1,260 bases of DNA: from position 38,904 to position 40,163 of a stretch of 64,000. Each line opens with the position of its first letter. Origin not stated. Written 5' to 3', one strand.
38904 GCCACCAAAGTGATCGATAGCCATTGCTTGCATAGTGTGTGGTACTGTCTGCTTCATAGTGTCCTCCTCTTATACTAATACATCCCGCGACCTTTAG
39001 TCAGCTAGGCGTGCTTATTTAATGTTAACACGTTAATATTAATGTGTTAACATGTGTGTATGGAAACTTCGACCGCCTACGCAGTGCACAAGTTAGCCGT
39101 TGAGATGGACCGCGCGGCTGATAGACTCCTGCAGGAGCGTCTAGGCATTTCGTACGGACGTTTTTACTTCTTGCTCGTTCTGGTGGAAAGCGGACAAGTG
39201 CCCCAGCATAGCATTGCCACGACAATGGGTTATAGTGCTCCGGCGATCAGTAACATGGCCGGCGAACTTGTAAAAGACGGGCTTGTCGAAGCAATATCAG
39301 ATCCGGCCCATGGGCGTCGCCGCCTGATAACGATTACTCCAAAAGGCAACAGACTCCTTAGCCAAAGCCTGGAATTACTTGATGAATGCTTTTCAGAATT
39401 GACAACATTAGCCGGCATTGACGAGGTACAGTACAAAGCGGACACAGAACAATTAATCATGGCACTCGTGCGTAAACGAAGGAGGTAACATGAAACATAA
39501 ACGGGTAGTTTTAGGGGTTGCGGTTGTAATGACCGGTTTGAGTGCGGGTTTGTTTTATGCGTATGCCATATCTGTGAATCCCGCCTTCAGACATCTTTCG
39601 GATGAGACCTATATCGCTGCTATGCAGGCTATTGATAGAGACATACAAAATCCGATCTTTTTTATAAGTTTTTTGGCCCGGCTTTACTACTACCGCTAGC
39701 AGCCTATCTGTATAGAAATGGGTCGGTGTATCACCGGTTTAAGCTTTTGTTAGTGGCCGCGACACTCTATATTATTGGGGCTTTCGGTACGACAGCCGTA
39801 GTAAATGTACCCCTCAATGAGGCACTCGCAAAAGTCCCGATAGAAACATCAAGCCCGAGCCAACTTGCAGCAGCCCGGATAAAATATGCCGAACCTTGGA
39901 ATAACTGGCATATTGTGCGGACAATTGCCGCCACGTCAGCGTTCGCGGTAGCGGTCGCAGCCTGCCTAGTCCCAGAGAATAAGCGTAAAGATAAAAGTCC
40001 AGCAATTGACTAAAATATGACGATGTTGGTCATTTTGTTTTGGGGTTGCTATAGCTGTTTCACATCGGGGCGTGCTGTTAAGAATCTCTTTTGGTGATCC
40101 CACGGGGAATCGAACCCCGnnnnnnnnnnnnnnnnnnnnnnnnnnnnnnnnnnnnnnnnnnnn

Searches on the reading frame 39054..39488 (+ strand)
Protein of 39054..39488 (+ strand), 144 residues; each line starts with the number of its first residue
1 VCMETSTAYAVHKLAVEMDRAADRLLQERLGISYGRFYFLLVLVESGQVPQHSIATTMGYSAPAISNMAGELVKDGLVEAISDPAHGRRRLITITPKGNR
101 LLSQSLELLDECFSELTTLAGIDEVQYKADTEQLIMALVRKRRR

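Call 77: search_protein_families(library=pfam, proteins=[window:39054-39488:+], max_evalue=0.01)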
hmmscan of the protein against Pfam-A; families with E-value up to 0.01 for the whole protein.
window:39054-39488:+ (144 aa): 6 families
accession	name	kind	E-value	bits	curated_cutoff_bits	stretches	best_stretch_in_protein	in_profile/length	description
PF12802.13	MarR_2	-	1.6e-09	38.2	27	1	31-89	2-61/61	MarR family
PF01047.28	MarR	-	3.8e-05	23.9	24.6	1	33-85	2-54/59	MarR family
PF24034.1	DUF7343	-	0.00012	22.3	27.6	1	45-82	15-52/62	Domain of unknown function (DUF7343)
PF13463.12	HTH_27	-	0.0021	18.7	22.2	1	46-98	16-68/68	Winged helix DNA-binding domain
PF13601.12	HTH_34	-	0.009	16.6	27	0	36-111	2-78/80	Winged helix DNA-binding domain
PF01978.25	TrmB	-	0.0091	16.3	25.6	0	29-83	3-57/68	Sugar-specific transcriptional regulator TrmB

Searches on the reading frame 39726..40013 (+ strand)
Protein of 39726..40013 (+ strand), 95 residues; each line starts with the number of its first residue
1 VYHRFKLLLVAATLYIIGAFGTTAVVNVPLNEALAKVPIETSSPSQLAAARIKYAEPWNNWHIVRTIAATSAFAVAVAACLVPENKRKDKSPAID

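Call 77: search_protein_families(library=pfam, proteins=[window:39726-40013:+], max_evalue=0.01)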
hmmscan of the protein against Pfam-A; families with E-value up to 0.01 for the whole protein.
window:39726-40013:+ (95 aa): 1 family
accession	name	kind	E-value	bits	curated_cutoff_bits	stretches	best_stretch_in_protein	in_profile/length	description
PF08592.16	Anthrone_oxy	-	7.8e-15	55.4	27.3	1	6-75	37-106/106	Anthrone oxygenase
